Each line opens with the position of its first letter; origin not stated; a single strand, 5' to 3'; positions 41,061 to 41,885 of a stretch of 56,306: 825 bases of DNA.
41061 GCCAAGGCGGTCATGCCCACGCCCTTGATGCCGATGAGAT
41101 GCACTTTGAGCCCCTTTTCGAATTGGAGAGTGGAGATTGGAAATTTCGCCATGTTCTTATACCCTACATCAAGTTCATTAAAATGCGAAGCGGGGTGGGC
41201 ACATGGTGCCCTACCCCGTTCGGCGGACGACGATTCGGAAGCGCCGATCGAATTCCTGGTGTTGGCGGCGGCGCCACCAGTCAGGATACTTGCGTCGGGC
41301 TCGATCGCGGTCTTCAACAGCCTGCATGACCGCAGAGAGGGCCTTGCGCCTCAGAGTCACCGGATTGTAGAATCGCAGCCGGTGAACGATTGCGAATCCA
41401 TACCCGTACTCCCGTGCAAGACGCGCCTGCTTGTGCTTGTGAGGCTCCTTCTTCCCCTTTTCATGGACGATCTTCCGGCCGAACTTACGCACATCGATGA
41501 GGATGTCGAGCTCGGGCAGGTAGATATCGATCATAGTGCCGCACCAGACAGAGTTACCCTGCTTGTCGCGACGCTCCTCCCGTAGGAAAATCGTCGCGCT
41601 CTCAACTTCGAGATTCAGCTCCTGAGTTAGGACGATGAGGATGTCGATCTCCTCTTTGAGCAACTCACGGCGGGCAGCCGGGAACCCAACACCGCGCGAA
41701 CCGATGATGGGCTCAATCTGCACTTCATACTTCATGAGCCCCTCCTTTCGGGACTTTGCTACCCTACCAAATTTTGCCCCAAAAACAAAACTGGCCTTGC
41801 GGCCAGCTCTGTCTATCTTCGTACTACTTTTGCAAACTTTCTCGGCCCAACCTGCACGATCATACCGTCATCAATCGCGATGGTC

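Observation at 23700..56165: Eight short G+C-rich, mostly Shine-Dalgarno-bearing gene cassettes scattered through a lower-GC, SD-poor housekeeping backbone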

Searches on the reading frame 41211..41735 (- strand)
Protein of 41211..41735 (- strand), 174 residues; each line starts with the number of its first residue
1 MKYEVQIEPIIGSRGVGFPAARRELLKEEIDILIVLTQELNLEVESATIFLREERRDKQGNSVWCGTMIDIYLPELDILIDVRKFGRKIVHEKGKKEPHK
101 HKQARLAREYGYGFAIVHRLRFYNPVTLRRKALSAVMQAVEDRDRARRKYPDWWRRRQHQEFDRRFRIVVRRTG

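Call 8: search_protein_families(library=pfam, proteins=[window:41211-41735:-], max_evalue=0.01)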
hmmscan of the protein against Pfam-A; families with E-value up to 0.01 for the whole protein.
window:41211-41735:- (174 aa): 0 families

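Call 43: search_protein_families(library=phrogs, proteins=[window:41211-41735:-], max_evalue=0.01)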
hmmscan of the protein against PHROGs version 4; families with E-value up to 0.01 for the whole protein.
window:41211-41735:- (174 aa): 0 families

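Call 96: search_solved_structures(query=window:41211-41735:-, max_evalue=1)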
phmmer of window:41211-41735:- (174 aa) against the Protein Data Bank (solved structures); distinct sequences matched with E-value up to 1: 1.
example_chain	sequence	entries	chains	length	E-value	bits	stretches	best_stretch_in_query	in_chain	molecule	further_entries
3lg7_A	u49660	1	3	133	0.055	16.4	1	129-171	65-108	4E10_S0_1EZ3A_002_C (T246)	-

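Call 98: search_protein_families(library=ncbifam, proteins=[window:41211-41735:-], max_evalue=0.01)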
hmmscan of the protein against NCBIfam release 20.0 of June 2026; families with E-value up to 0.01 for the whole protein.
window:41211-41735:- (174 aa): 0 families
